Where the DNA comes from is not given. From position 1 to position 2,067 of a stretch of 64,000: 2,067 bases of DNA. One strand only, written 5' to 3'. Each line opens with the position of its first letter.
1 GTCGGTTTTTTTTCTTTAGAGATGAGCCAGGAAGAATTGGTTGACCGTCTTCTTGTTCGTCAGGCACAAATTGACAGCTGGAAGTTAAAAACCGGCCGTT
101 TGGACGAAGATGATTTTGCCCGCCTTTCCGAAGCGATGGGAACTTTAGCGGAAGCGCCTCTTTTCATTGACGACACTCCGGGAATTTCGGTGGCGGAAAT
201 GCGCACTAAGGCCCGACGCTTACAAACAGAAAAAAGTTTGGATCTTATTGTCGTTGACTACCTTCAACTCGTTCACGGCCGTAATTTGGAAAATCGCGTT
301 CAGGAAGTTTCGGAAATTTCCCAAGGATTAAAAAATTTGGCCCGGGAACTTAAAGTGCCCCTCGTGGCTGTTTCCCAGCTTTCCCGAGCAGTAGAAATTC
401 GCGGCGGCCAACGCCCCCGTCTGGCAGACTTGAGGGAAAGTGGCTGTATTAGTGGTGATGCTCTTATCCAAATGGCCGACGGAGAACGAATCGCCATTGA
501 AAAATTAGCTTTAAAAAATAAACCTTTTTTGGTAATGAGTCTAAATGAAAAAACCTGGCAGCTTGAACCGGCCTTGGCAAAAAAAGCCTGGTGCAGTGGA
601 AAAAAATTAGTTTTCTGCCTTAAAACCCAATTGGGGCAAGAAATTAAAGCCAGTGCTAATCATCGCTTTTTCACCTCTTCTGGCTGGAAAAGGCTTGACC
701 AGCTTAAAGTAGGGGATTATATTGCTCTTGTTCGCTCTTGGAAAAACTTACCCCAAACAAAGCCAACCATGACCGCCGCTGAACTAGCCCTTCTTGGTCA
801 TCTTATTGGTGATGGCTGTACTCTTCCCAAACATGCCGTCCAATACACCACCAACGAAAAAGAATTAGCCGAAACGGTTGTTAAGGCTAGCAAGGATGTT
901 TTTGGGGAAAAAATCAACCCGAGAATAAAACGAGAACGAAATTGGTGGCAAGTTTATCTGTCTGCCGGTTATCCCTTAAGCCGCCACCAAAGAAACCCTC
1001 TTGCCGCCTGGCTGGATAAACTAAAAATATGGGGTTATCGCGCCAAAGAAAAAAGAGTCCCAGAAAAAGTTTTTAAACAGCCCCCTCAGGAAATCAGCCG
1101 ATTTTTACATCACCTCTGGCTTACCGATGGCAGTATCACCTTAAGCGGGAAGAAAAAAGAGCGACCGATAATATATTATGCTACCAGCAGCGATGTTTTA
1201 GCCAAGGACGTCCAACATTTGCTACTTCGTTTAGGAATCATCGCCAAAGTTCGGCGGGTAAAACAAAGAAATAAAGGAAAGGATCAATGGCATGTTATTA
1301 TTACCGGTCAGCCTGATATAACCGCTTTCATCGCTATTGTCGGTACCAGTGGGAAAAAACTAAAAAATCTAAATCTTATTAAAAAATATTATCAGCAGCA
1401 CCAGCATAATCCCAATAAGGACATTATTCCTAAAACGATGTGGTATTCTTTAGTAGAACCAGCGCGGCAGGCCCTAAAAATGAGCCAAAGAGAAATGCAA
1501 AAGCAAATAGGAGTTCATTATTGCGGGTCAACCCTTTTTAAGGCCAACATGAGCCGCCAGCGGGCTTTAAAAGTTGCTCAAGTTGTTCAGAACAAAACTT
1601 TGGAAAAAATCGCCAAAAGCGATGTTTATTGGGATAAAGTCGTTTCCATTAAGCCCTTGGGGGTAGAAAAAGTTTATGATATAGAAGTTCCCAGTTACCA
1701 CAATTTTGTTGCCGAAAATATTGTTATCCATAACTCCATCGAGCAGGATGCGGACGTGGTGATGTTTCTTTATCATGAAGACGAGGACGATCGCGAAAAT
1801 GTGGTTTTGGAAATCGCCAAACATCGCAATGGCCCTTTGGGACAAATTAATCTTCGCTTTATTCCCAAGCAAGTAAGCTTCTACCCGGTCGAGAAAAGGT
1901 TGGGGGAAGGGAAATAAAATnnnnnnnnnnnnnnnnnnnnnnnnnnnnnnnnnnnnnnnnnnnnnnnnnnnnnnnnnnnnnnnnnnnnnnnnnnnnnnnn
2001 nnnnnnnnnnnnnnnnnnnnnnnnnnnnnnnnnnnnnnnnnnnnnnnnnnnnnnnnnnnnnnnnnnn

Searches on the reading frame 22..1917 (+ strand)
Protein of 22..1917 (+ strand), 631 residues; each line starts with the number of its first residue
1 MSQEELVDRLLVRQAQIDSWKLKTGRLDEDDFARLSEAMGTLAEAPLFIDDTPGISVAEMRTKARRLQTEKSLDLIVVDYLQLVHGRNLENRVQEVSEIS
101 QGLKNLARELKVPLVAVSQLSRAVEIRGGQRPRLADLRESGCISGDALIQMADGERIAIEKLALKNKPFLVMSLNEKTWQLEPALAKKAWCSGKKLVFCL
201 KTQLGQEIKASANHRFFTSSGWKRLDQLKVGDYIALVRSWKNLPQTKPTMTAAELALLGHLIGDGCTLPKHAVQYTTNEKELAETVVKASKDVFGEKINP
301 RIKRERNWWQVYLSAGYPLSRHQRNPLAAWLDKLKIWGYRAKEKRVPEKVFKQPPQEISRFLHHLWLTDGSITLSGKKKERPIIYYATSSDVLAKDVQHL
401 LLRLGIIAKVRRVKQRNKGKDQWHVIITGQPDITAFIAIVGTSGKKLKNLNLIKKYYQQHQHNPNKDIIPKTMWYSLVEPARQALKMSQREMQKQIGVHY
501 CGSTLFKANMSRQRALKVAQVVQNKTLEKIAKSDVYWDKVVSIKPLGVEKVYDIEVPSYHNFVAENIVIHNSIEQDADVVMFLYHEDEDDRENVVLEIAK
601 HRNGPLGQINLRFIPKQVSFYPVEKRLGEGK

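Call 85: search_protein_families(library=ncbifam, proteins=[window:22-1917:+], max_evalue=1e-10)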
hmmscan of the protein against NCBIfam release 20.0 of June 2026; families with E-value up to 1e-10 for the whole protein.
window:22-1917:+ (631 aa): 23 families
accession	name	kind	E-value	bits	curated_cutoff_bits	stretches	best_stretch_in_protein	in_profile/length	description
NF005852.0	PRK07773.1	equivalog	8.6e-249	828.3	780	1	1-621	256-881/886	replicative DNA helicase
TIGR00665.1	DnaB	equivalog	7.2e-77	259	385.25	1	1-621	234-431/435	replicative DNA helicase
NF004384.0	PRK05748.1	equivalog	1.8e-66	224.6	525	1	1-149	242-393/452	replicative DNA helicase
NF006606.0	PRK09165.1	equivalog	9.3e-63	212.5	540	1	1-149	270-421/497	replicative DNA helicase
NF004109.0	PRK05595.1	equivalog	1.1e-58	199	737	1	1-151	240-391/444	replicative DNA helicase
NF006443.0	PRK08760.1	equivalog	2.1e-51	174.7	741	1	1-147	268-415/476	replicative DNA helicase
TIGR03600.1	phage_DnaB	exception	6.6e-51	173.6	498.65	1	1-148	233-381/421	phage replicative helicase, DnaB family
NF006306.0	PRK08506.1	equivalog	5.9e-48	163.7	596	1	1-149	230-380/472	replicative DNA helicase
NF004967.0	PRK06321.1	equivalog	7.6e-46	157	751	1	1-149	265-417/472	replicative DNA helicase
NF005424.0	PRK07004.1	equivalog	1.3e-45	155.8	834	1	1-148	252-401/460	replicative DNA helicase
NF005369.0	PRK06904.1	equivalog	9.9e-44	149.8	809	1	1-151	262-416/474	replicative DNA helicase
NF006458.0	PRK08840.1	equivalog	1e-43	149.7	884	1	1-151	256-409/464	replicative DNA helicase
NF005240.0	PRK06749.1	subfamily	1.6e-43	149.1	686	1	1-150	224-379/428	replicative DNA helicase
NF005945.0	PRK08006.1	equivalog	2.2e-43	148.8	898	1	1-151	263-416/471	replicative DNA helicase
NF040583.1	dnaB_SPI-7_type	exception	7.5e-43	147.2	655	1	1-149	234-385/434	SPI-7-type island replicative DNA helicase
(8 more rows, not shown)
